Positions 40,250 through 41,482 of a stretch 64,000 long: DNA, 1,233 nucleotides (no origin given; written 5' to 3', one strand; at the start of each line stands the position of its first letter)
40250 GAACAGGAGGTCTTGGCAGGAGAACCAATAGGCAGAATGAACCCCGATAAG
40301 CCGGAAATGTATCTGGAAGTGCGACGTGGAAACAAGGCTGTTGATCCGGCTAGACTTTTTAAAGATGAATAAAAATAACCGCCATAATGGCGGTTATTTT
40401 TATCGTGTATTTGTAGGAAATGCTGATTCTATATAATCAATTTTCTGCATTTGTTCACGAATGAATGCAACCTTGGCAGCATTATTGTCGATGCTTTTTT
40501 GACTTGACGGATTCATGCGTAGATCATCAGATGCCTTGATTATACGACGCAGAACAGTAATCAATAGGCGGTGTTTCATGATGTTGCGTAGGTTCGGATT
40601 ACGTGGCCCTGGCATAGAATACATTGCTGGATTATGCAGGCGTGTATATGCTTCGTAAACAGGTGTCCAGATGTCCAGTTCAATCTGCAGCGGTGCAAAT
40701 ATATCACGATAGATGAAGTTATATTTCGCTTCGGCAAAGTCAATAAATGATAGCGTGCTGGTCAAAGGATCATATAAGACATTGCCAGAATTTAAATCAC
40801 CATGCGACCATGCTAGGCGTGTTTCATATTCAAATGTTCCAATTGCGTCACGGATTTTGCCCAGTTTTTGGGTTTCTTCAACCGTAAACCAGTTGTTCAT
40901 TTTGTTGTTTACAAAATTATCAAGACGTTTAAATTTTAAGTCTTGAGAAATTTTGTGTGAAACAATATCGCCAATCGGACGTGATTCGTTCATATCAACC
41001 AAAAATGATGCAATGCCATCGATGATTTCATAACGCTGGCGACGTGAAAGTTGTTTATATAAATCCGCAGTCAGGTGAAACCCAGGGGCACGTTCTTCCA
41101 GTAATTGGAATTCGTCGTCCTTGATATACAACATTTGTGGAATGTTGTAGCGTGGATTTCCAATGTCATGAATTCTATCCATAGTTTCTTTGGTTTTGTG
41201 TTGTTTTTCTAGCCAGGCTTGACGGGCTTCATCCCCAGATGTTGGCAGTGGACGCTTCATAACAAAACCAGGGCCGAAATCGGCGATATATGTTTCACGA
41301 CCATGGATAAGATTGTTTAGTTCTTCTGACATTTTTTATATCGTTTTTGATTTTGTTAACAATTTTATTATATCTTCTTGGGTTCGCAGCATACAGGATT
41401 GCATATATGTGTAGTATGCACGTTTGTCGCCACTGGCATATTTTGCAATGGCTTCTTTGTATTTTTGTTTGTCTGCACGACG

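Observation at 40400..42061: Doc/Fic-fold protein with a Gln-for-His active-site substitution, operonic with an APH/choline-kinase-like kinase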

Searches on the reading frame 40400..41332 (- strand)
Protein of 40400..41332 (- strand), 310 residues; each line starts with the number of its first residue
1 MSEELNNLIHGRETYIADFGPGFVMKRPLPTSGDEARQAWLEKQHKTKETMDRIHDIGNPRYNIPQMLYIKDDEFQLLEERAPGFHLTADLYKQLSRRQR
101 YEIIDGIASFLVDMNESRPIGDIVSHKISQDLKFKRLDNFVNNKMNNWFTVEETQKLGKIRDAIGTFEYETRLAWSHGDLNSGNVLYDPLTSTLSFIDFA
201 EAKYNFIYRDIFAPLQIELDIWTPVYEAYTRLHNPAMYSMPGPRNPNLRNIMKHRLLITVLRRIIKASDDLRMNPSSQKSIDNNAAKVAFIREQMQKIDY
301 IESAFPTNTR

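Call 3: search_protein_families(library=pfam, proteins=[window:40400-41332:-], max_evalue=1)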
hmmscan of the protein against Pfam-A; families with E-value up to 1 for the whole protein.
window:40400-41332:- (310 aa): 4 families
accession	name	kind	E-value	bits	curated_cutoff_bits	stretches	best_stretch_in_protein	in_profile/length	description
PF01636.29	APH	-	5.8e-09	36.5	23.2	1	40-229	33-225/239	Phosphotransferase enzyme family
PF19974.5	TCAD9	-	6e-06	26.1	40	1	169-219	293-341/429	Ternary complex associated domain 9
PF01633.27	Choline_kinase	-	1e-05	25.4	29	1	156-211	147-200/300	Choline/ethanolamine kinase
PF22303.2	OspG_kinase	-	0.048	14.1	27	1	175-202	103-130/152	Protein kinase OspG, kinase domain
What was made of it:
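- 40730..40744 (-): I197-D198-F-A-E201, the metal-binding DFG equivalent. It is followed by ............E, which resembles the choline-kinase motif. Pfam Choline_kinase scores 25.4 bits over residues 156-211, below its cut-off of 29 (call 3).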

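Call 4: search_protein_families(library=ncbifam, proteins=[window:40400-41332:-], max_evalue=1)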
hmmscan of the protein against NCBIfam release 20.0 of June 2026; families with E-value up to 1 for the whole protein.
window:40400-41332:- (310 aa): 6 families
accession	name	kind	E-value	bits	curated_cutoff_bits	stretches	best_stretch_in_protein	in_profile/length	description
NF008738.0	PRK11768.1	equivalog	0.002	17.5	194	1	132-213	158-234/327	serine/threonine protein kinase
NF011460.0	PRK14879.1-1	equivalog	0.0039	16.4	199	1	151-204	105-159/232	Kae1-associated kinase Bud32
NF033692.1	APH_2pp_I_a_f_h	exception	0.0046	16.5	475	1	61-204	65-210/290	APH(2'')-Ia/If/Ih family aminoglycoside O-phosphotransferase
NF000498.2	APH_2pp_If_Ih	exception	0.0049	16.4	600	1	48-204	54-212/297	APH(2'')-If/Ih family aminoglycoside O-phosphotransferase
NF041446.1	APH_2pp_Ii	exception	0.014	14.9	625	1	67-208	75-216/297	aminoglycoside O-phosphotransferase APH(2'')-Ii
TIGR04440.1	glyco_TIGR04440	domain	0.05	13.3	70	1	92-161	103-176/215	TIGR00180 family glycosyltransferase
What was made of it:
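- Closest known: APH. Different: It is below the curated cut-offs of every specific family (Choline_kinase, TCAD9, OspG, all NCBIfam models; calls 3, 4).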

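Call 6: search_solved_structures(query=window:40400-41332:-, max_evalue=1, show_alignments=3)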
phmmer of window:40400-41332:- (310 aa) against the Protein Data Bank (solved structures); distinct sequences matched with E-value up to 1: 6.
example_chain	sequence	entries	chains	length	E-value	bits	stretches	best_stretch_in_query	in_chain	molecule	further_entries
6ch4_A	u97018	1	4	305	0.14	15.1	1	67-214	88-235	Bifunctional AAC/APH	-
5iqi_A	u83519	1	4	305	0.63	12.9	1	67-213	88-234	Bifunctional AAC/APH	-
5iqh_A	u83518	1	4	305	0.64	12.9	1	67-213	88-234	Bifunctional AAC/APH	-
4ork_A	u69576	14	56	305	0.65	12.9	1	67-213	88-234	Bifunctional AAC/APH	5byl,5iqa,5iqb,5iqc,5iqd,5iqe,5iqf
9bct_D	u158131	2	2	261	0.92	12.4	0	70-143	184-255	DNA-directed RNA polymerase subunit D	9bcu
4qiw_D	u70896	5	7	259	0.93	12.4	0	70-143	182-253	DNA-directed RNA polymerase subunit D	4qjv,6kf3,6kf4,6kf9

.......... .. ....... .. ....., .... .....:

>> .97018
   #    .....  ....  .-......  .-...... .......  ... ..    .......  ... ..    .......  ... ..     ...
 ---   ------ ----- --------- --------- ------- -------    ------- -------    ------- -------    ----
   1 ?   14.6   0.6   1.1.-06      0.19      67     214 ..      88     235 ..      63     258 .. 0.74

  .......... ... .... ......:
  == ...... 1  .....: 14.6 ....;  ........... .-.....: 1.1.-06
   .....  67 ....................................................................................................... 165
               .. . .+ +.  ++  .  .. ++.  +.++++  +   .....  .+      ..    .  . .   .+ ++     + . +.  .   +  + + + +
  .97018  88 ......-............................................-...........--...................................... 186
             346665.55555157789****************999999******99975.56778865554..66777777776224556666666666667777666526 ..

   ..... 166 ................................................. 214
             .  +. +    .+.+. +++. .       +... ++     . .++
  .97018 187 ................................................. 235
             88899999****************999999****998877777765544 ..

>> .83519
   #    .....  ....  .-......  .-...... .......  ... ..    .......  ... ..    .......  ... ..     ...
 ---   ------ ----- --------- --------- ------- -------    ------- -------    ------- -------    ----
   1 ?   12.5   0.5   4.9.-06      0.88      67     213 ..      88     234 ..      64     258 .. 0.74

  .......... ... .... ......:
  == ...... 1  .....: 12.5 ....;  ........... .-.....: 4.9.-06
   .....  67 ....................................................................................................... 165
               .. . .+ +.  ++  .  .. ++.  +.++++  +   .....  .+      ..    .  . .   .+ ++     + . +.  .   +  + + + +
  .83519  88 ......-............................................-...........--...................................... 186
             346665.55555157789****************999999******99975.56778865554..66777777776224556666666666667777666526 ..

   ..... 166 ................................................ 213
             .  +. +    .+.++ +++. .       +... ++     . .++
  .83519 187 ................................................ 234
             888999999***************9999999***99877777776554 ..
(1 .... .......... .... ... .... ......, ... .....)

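Call 18: find_homologous_proteins(query=window:40400-41332:-, max_evalue=0.001)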
Query window:40400-41332:- (310 aa): 466 proteins with E <= 0.001 among 828 candidates; the best 120 are listed.
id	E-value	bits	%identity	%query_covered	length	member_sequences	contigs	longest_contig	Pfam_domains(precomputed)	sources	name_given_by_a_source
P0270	4.0e-208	708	100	100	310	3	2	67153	PF19974.6,PF01633.27,PF01636.30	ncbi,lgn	-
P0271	1.5e-207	706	100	100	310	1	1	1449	PF19974.6,PF01633.27,PF01636.30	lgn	-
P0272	1.3e-183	628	87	100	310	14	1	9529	PF19974.6,PF01633.27,PF01636.30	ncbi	-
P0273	2.3e-179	614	85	100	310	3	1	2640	PF19974.6,PF01633.27,PF01636.30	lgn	-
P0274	1.6e-168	578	82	96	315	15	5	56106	PF19974.6,PF01636.30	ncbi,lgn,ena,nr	ncbi:MAG: phosphotransferase [Alphaproteobacteria bacterium]|nr:phosphotransferase [Alphaproteobacte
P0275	1.0e-163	562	78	99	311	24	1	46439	PF19974.6,PF01633.27,PF01636.30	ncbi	-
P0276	2.1e-162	558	76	100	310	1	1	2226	PF19974.6,PF01636.30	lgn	-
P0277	3.6e-159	547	76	99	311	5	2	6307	PF19974.6,PF01633.27,PF01636.30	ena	-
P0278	1.0e-156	539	74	100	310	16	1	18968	PF01636.30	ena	-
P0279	7.3e-155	533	74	100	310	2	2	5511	PF19974.6,PF01636.30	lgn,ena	-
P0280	8.1e-155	533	74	100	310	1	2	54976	PF19974.6,PF01636.30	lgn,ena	-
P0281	1.0e-154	533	74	100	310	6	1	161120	PF19974.6,PF01636.30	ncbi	-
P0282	2.0e-154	532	73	100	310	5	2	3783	PF19974.6,PF01633.27,PF01636.30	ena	-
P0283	4.5e-154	531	73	100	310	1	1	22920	PF19974.6,PF01636.30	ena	-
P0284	1.1e-153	529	73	100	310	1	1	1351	PF19974.6,PF01636.30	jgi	jgi:hypothetical protein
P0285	4.1e-153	527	74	100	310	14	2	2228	PF19974.6,PF01633.27,PF01636.30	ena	-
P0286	1.3e-152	526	74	100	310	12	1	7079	PF01633.27,PF01636.30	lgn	-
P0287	6.3e-152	524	72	100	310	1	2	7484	PF19974.6,PF01633.27,PF01636.30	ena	-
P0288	1.0e-149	516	73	100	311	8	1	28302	PF19974.6,PF01636.30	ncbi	-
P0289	3.3e-149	515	73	100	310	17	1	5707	PF01633.27,PF01636.30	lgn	-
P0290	3.5e-148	511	72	98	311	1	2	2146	PF19974.6,PF01636.30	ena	-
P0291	7.1e-148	510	70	100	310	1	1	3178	PF19974.6,PF01636.30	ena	-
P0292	4.8e-147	508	70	100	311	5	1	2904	PF19974.6,PF01636.30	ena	-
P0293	5.9e-147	507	71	100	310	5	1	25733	PF19974.6,PF01636.30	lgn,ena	-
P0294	1.1e-146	506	72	100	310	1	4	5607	PF19974.6,PF01636.30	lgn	-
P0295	8.3e-145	500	70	100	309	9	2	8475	PF19974.6,PF01636.30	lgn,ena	-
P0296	1.5e-143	496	71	100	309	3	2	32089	PF19974.6,PF01636.30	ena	-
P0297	1.6e-142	493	69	98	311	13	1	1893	PF19974.6,PF01636.30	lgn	-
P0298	1.2e-141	490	69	100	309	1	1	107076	PF19974.6,PF01636.30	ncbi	-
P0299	7.4e-141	487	71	97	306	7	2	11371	PF01633.27,PF01636.30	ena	-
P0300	9.1e-141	487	70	98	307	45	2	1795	PF01633.27,PF01636.30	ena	-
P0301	1.3e-140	486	71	98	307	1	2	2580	PF01633.27,PF01636.30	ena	-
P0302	3.7e-140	485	70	98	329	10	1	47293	PF01636.30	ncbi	-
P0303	9.2e-140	484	70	98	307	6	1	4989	PF01633.27,PF01636.30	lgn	-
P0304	1.2e-139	483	71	97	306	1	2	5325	PF01633.27,PF01636.30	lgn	-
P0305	9.9e-139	480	70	97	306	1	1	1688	PF01633.27,PF01636.30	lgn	-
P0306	3.0e-138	479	69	98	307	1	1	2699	PF01633.27,PF01636.30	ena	-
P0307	6.7e-138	478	69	98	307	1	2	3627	PF01636.30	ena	-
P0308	8.1e-138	477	69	98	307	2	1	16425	PF01633.27,PF01636.30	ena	-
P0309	1.1e-137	477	68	98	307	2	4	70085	PF01636.30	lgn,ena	-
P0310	2.5e-137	476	69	98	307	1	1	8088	PF01633.27,PF01636.30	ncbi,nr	ncbi:MAG: phosphotransferase [Pseudomonadota bacterium]|nr:phosphotransferase [Pseudomonadota bacter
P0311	5.3e-137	475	68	98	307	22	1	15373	PF01633.27,PF01636.30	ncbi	-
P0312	5.4e-137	475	68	98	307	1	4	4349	PF01633.27,PF01636.30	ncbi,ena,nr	ncbi:MAG: aminoglycoside phosphotransferase family protein [Alphaproteobacteria bacterium]|nr:aminog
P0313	7.1e-137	474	68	98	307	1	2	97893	PF01633.27,PF01636.30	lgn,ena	-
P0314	1.2e-136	473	68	98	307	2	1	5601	PF01633.27,PF01636.30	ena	-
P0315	1.4e-136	473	68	98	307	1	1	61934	PF01633.27,PF01636.30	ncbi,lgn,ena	-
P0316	1.6e-136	473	68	98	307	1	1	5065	PF01633.27,PF01636.30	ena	-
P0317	3.9e-136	472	71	92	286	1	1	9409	PF19974.6,PF01636.30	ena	-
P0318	4.5e-136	472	68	98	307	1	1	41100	PF01633.27,PF01636.30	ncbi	-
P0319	4.6e-136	472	69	97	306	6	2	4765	PF01633.27,PF01636.30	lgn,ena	-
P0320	4.6e-136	472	69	98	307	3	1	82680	PF01633.27,PF01636.30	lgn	-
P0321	6.8e-136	471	68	98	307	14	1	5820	PF01633.27,PF01636.30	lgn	-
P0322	6.8e-136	471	68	98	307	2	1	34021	PF01633.27,PF01636.30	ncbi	-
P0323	7.1e-136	471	67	98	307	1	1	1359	PF01636.30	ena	-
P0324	7.7e-136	471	68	98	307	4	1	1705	PF01633.27,PF01636.30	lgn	-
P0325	2.4e-135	469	69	98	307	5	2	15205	PF01633.27,PF01636.30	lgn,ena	-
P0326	4.0e-135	468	68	98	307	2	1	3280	PF01633.27,PF01636.30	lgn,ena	-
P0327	4.1e-135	468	68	98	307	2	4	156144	PF01636.30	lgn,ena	-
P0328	4.8e-135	468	65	99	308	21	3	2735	PF19974.6,PF01636.30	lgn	-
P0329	6.8e-135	468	68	98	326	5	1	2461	PF01633.27,PF01636.30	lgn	-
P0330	8.2e-135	467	68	98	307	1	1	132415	PF01633.27,PF01636.30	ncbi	-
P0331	1.5e-134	467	68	98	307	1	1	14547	PF01633.27,PF01636.30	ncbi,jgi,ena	-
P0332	3.1e-133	462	68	96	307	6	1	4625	PF01633.27,PF01636.30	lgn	-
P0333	2.3e-132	459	67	98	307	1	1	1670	PF19974.6,PF01636.30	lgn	-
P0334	5.1e-132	458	67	98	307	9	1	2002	PF01633.27,PF01636.30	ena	-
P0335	8.0e-132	458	66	98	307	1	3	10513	PF01633.27,PF01636.30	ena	-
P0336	2.7e-131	456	66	98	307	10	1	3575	PF01633.27,PF01636.30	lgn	-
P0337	3.7e-131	455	65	98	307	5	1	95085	PF01633.27,PF01636.30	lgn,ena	-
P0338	3.8e-131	455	65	99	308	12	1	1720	PF19974.6,PF01636.30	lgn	-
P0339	3.9e-131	455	66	98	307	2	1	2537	PF01633.27,PF01636.30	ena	-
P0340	5.6e-131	455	66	98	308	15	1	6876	PF01636.30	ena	-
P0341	1.0e-130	454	66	98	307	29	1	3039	PF01633.27,PF01636.30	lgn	-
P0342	1.1e-130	454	66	98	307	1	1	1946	PF01633.27,PF01636.30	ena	-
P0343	1.2e-130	454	67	98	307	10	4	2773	PF01633.27,PF01636.30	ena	-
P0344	1.2e-130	454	65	98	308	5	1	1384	PF01636.30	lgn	-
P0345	1.3e-130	454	66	98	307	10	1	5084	PF01633.27,PF01636.30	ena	-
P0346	2.0e-130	453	67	97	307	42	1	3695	PF01633.27,PF01636.30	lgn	-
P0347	2.0e-130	453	65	98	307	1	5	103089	PF01633.27,PF01636.30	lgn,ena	-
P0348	4.0e-130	452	65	98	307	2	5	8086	PF19974.6,PF01633.27,PF01636.30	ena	-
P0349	1.1e-129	451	66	96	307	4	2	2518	PF01636.30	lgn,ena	-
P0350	2.8e-129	449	66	98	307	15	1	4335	PF01636.30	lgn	-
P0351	5.4e-129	448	65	98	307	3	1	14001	PF19974.6,PF01636.30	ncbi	-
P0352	1.5e-128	447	65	98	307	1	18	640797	PF01636.30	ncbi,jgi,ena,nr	ncbi:MAG: aminoglycoside phosphotransferase family protein [Alphaproteobacteria bacterium]|nr:aminog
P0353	2.8e-128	446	64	96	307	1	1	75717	PF01633.27,PF01636.30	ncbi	-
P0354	3.2e-128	446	65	98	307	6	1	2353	PF01633.27,PF01636.30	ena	-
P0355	4.0e-128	445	66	97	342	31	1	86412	PF01633.27,PF01636.30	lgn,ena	-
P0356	5.2e-128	445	66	98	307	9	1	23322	PF01636.30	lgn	-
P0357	7.1e-128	445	65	98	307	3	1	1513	PF01633.27,PF01636.30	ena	-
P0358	7.4e-128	445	65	98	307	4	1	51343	PF01633.27,PF01636.30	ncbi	-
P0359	7.8e-128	444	63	98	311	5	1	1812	PF01633.27,PF01636.30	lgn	-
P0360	1.0e-127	444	65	98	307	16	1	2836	PF01636.30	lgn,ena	-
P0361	1.3e-127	444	64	98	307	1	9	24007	PF01633.27,PF01636.30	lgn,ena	-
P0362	1.4e-127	444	64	98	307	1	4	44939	PF01633.27,PF01636.30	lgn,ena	-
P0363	3.3e-127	442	64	98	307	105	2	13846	PF01633.27,PF01636.30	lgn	-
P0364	3.7e-127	442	64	98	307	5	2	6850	PF01636.30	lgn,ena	-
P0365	8.7e-127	441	62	96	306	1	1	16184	PF01633.27,PF01636.30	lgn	-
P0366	9.6e-127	441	66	96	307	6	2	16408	PF01636.30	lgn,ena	-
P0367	1.0e-126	441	64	98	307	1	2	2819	PF01633.27,PF01636.30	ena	-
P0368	1.0e-126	441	64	98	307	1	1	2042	PF01633.27,PF01636.30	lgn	-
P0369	1.9e-126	440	64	98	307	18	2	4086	PF19974.6,PF01636.30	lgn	-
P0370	2.4e-126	440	66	97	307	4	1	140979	PF01633.27,PF01636.30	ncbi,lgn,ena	-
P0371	2.6e-126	439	64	98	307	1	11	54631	PF01633.27,PF01636.30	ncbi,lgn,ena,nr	ncbi:MAG: aminoglycoside phosphotransferase family protein [Alphaproteobacteria bacterium]|nr:aminog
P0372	2.7e-126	439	64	98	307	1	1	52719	PF01633.27,PF01636.30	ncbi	-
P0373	3.9e-126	439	63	98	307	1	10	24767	PF01633.27,PF01636.30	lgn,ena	-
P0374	5.0e-126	439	63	98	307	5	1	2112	PF01633.27,PF01636.30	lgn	-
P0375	6.9e-126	438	64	98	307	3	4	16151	PF01633.27,PF01636.30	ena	-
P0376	7.0e-126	438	67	96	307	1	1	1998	PF01633.27,PF01636.30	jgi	jgi:hypothetical protein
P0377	1.2e-125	437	66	96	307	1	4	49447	PF01633.27,PF01636.30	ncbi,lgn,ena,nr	ncbi:MAG: phosphotransferase [Alphaproteobacteria bacterium]|nr:phosphotransferase [Alphaproteobacte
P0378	1.2e-125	437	63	98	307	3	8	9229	PF19974.6,PF01633.27,PF01636.30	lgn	-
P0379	2.9e-125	436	64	96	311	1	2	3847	PF19974.6,PF01633.27,PF01636.30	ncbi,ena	-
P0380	1.0e-124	434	63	98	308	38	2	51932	PF19974.6,PF01633.27,PF01636.30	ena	-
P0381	1.0e-124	434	63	95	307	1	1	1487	PF19974.6,PF01633.27,PF01636.30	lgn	-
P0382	1.5e-124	434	64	98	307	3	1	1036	PF01633.27,PF01636.30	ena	-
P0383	2.0e-124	433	61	96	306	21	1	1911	PF01633.27,PF01636.30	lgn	-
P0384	2.3e-124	433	64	95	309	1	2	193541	PF01636.30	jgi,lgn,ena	-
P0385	3.1e-124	433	63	98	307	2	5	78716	PF01633.27,PF01636.30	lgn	-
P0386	7.0e-124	432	62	98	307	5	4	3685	PF19974.6,PF01636.30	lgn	-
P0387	8.4e-124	431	63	98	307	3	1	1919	PF01636.30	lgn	-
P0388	1.4e-123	431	62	97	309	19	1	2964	PF19974.6,PF01633.27,PF01636.30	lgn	-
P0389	1.9e-123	430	62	98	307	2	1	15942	PF01633.27,PF01636.30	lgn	-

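Call 33: predict_structure(alignment_id=A2)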
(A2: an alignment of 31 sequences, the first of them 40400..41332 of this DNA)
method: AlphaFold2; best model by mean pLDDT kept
length: 310 residues; sequences in the alignment: 31
mean_pLDDT: 89.8   pTM: 0.84
mean pLDDT of the five models: 89.8, 89.7, 88.4, 87.0, 79.5
residues with pLDDT >= 90: 243; 70-90: 51; 50-70: 3; < 50: 13
segments of 3 or more residues with pLDDT < 50: 1-10, 308-310
pLDDT, mean of each block of 10 residues (from residue 1): 37 74 87 89 93 94 94 92 94 97 98 95 94 95 94 96 95 91 94 93 92 92 95 93 89 93 93 90 94 93 68
secondary structure, 60 per line:
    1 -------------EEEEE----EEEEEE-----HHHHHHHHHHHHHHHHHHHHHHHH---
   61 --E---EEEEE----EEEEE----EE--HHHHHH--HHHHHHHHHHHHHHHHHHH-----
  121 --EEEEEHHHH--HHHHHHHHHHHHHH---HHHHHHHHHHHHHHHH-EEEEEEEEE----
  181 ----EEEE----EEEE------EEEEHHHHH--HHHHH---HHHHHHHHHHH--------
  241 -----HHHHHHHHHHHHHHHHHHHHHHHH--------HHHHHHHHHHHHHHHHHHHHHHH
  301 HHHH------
elements in order: E14-18 E23-28 H34-57 E67-71 E76-80 H89-94 H97-115 E123-127 H128-131 H134-147 H151-166 E168-176 E185-188 E193-196 E203-206 H207-211 H214-218 H222-232 H246-269 H278-304
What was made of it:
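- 40400..41332 (-): APH/choline-kinase-like kinase, 310 aa, 3 nt downstream of the Fic stop codon. AF2 model pLDDT 89.8 (call 33).
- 41255..41257 (-): Lys26 (in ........), the beta-3 ATP-binding lysine. It lies in strand 23-28 of the model (call 33).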

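Call 38: fold_search(model_id=the predicted structure, library=pdb)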
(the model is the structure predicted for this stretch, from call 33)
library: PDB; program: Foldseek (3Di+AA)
matches with E <= 10: 1413; with E <= 0.001: 234
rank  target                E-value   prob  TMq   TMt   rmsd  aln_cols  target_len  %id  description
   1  9h2z_A                2.1e-09  1.00  0.51  0.52   7.0       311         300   14  Crystal structure of APH(2")-IVa alternate (soaking with EK3-18 inhibitor) (released 2025-02-05)
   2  3n4u                  4.9e-09  1.00  0.51  0.52   7.3       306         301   14  app APH(2")-IVa form II (released 2010-06-30)
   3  4n57_A                5.2e-09  1.00  0.49  0.50   7.4       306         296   14  Crystal structure of aminoglycoside phosphotransferase APH(2'')-IVa ADP complex (released 2014-12-17)
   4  3hav_A                7.8e-09  1.00  0.45  0.47   8.3       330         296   14  Structure of the streptomycin-ATP-APH(2")-IIa ternary complex (released 2009-11-17)
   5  3sgc                  1.2e-08  1.00  0.52  0.54   6.5       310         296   14  Crystal Structure of Apo Aminoglycoside-2''-Phosphotransferase Type IVa (released 2011-06-29)
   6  4de4_B                1.6e-08  1.00  0.46  0.48   7.9       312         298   14  Crystal structure of aminoglycoside phosphotransferase APH(2")-Id/APH(2")-IVa in complex with HEPES (released 2012-02-08)
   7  3ham_A                1.8e-08  1.00  0.50  0.51   7.9       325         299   15  Structure of the gentamicin-APH(2")-IIa complex (released 2009-07-28)
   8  4dfu_B                1.9e-08  1.00  0.50  0.52   6.6       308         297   13  Inhibition of an antibiotic resistance enzyme: crystal structure of aminoglycoside phosphotransferase APH(2")-ID/APH(2 (released 2012-02-08)
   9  9qpb_B                2.1e-08  1.00  0.49  0.52   8.7       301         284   15  APH(2'')-IVa with an inhibitor (released 2026-02-11)
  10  5c4k_B                2.2e-08  1.00  0.49  0.51   7.4       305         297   15  APH(2")-IVa in complex with GET (G418) at room temperature (released 2016-02-03)
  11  3tdv_A                2.5e-08  1.00  0.57  0.58   6.0       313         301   15  Structure of the GDP complex of wild-type aminoglycoside 2'-phosphotransferase-IIIa (released 2012-03-07)
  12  9qns_A                2.5e-08  1.00  0.47  0.49   8.9       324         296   15  APH(2'')-IVa with a fragment (released 2026-02-11)
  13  3sg8_A                3.3e-08  1.00  0.48  0.50   7.5       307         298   14  Crystal Structure of Aminoglycoside-2''-Phosphotransferase Type IVa Tobramycin Complex (released 2011-06-29)
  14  4dfb_A                4.0e-08  1.00  0.48  0.50   8.0       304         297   14  Crystal structure of aminoglycoside phosphotransferase aph(2")-id/aph(2")-iva in complex with kanamycin (released 2012-02-08)
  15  3n4t                  4.0e-08  1.00  0.47  0.49   7.9       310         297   15  apo APH(2")-IVa form I (released 2010-06-30)
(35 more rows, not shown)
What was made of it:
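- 40400..41332 (-): Best structural matches are APH(2'') enzymes, E 2e-9, TM 0.5-0.57 (call 38).
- On APH / choline-kinase-like kinases (PF01636), gene 2: The fold matches APH(2'') (call 38).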

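Call 63: search_protein_families(library=padloc, proteins=[window:40400-41332:-], max_evalue=0.01)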
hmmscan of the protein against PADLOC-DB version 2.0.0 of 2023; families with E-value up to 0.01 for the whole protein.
window:40400-41332:- (310 aa): 0 families
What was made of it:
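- Tried and rejected: Defence system: PADLOC gave generic Fic hits only, and none for the kinase (call 63).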

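Call 64: search_protein_families(library=phrogs, proteins=[window:40400-41332:-], max_evalue=0.01)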
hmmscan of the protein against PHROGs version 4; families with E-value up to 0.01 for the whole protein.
window:40400-41332:- (310 aa): 0 families
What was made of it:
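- The kinase has no PADLOC or PHROG hit (calls 63, 64).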
